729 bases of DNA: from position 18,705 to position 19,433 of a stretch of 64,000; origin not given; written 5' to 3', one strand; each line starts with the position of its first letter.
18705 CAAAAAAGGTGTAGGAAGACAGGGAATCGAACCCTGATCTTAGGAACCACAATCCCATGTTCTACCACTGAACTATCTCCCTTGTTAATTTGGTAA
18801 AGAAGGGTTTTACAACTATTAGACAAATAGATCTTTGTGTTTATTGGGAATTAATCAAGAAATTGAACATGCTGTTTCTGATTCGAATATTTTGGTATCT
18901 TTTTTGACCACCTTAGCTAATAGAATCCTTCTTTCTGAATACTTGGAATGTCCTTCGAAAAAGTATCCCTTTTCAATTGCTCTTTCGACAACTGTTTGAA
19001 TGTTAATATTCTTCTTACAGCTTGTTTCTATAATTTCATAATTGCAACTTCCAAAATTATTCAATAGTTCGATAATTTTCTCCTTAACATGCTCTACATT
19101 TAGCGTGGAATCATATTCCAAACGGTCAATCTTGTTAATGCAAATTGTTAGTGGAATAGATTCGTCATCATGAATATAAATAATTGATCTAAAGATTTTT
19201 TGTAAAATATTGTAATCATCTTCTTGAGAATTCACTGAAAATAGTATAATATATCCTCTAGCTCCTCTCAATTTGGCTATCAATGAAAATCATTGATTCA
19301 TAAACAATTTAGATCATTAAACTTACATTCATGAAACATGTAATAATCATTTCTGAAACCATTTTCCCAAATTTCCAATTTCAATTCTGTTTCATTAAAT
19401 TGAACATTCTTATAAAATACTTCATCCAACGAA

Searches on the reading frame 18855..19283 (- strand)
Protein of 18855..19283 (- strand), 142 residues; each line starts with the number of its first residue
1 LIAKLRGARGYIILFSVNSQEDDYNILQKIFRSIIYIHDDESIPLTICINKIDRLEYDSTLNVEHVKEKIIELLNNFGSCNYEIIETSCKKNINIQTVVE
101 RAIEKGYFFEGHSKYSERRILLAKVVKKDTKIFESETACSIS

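Call 41: search_protein_families(library=pfam, proteins=[window:18855-19283:-], max_evalue=0.001)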
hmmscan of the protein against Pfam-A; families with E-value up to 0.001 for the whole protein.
window:18855-19283:- (142 aa): 3 families
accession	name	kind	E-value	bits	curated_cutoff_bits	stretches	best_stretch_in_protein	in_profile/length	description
PF00009.33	GTP_EFTU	-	3.9e-08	33.6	26.5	1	2-104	87-184/188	Elongation factor Tu GTP binding domain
PF00071.28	Ras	-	7.1e-06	26.1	21.6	1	5-104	69-158/162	Ras family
PF03193.22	RsgA_GTPase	-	2e-05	24.9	30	1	12-113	27-115/174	RsgA GTPase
